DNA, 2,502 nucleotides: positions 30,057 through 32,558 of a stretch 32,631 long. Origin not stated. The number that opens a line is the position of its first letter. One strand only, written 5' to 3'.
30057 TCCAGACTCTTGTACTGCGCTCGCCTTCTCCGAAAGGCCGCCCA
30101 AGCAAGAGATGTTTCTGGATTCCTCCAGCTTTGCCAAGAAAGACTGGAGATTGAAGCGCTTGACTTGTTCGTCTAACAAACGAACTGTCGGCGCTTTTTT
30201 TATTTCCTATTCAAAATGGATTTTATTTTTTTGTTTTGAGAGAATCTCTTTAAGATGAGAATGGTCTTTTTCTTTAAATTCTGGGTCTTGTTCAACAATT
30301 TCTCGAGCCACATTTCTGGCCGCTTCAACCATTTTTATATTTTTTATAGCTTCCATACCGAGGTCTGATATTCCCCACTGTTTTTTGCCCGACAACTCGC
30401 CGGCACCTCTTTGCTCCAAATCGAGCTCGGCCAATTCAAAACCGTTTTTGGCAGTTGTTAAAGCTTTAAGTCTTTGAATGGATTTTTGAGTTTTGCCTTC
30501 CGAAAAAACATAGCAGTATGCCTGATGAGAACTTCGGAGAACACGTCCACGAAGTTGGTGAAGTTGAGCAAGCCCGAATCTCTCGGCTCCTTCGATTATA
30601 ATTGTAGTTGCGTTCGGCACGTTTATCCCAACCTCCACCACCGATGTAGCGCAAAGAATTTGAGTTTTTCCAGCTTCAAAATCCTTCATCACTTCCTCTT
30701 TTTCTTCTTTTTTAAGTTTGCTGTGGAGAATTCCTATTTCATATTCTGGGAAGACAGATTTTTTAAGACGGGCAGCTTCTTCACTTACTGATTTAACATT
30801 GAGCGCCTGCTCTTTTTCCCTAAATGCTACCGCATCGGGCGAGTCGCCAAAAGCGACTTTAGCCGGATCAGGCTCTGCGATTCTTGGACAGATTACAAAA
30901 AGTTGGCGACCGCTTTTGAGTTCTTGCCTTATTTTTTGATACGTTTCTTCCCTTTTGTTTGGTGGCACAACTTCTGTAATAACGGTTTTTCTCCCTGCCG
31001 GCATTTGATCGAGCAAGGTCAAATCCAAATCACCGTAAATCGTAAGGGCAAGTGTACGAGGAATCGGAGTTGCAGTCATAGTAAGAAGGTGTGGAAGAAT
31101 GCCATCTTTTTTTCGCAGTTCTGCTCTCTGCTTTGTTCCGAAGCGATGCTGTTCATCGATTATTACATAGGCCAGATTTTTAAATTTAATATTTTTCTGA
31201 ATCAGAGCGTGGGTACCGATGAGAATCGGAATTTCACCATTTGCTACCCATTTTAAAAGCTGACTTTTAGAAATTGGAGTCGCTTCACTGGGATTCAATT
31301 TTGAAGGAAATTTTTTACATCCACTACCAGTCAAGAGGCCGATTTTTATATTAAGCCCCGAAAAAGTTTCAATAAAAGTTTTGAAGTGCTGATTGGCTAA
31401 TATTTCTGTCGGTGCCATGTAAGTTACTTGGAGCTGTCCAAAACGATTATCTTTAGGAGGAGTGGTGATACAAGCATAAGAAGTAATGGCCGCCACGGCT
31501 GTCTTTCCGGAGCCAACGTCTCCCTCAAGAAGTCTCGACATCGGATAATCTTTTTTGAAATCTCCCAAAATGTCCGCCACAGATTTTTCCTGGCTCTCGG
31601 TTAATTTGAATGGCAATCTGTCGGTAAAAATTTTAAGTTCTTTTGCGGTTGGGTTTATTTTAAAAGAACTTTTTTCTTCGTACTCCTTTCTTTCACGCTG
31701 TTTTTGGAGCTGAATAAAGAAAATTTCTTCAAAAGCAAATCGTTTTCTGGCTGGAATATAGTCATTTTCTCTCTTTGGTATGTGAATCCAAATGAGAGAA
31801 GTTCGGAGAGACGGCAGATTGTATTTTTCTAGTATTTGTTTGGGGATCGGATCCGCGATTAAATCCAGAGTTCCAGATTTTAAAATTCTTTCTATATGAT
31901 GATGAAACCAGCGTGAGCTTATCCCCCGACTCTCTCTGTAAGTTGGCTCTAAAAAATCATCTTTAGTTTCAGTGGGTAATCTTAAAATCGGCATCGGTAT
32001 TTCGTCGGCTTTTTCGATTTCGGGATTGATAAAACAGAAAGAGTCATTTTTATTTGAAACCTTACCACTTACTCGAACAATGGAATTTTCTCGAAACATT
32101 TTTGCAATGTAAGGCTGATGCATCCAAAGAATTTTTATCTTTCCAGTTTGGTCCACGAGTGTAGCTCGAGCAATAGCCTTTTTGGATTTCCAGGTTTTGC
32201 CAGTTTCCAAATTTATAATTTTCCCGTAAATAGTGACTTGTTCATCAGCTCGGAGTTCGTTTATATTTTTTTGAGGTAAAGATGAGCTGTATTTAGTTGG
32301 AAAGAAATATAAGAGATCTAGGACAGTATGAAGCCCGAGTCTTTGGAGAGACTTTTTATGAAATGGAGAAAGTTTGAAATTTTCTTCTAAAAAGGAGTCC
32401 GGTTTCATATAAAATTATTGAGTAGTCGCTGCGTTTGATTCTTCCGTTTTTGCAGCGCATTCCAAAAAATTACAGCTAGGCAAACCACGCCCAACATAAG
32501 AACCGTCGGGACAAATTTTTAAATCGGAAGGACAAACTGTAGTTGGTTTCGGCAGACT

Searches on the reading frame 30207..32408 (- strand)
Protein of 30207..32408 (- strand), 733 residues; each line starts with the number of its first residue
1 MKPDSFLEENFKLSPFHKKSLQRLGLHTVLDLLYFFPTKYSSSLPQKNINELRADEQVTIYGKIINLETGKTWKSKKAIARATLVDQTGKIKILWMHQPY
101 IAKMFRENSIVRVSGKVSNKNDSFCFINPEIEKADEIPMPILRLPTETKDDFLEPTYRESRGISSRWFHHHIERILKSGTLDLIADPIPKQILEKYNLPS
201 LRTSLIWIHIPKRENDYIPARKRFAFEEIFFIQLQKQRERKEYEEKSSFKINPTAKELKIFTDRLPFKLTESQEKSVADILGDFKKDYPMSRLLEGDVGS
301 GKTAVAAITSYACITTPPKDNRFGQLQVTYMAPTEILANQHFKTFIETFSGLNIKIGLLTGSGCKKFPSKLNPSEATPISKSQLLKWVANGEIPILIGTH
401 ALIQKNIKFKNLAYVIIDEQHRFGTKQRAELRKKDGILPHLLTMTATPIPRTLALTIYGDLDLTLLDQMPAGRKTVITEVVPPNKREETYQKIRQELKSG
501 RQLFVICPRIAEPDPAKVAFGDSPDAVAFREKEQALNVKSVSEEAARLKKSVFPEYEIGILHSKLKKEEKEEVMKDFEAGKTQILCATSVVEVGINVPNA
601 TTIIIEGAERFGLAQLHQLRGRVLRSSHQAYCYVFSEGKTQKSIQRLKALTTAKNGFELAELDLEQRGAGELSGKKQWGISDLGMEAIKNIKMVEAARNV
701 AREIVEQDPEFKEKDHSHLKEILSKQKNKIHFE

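Call 20: find_encoding_contigs(protein=window:30207-32408:-, flank=10000, max_places=10)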
Protein window:30207-32408:- (733 aa): 7 contigs read that carry it; 4 places shown.
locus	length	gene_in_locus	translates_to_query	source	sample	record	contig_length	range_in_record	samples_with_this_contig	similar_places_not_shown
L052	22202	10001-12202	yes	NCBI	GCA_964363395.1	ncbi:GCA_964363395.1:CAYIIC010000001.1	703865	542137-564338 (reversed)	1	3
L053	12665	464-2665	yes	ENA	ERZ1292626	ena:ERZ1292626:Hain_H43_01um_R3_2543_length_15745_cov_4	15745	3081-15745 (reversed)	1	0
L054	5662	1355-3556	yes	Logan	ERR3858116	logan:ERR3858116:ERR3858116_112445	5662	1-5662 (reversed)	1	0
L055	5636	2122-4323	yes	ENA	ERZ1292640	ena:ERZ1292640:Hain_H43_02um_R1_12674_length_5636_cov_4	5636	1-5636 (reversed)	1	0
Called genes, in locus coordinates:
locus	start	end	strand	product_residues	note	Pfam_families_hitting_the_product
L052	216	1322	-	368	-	PF07907:YibE_F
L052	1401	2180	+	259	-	PF02535:Zip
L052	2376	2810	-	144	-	-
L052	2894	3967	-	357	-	PF01841:Transglut_core (weak)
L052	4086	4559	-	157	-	-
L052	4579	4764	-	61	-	-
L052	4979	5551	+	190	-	PF03575:Peptidase_S51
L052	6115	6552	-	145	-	PF01668:SmpB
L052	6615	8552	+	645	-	PF20720:nSTAND3 (faint), PF00004:AAA, PF17862:AAA_lid_3, PF01434:Peptidase_M41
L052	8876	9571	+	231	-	-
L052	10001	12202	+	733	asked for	PF17191:RecG_wedge, PF01336:tRNA_anti-codon, PF00270:DEAD, PF04851:ResIII, PF00271:Helicase_C, PF19833:RecG_dom3_C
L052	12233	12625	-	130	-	-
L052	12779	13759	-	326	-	PF13403:Hint_2 (weak)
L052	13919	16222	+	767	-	-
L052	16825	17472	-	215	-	PF00156:Pribosyltran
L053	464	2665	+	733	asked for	PF17191:RecG_wedge, PF01336:tRNA_anti-codon, PF00270:DEAD, PF04851:ResIII, PF00271:Helicase_C, PF19833:RecG_dom3_C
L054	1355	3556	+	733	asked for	PF17191:RecG_wedge, PF01336:tRNA_anti-codon, PF00270:DEAD, PF04851:ResIII, PF00271:Helicase_C, PF19833:RecG_dom3_C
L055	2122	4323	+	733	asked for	PF17191:RecG_wedge, PF01336:tRNA_anti-codon, PF00270:DEAD, PF04851:ResIII, PF00271:Helicase_C, PF19833:RecG_dom3_C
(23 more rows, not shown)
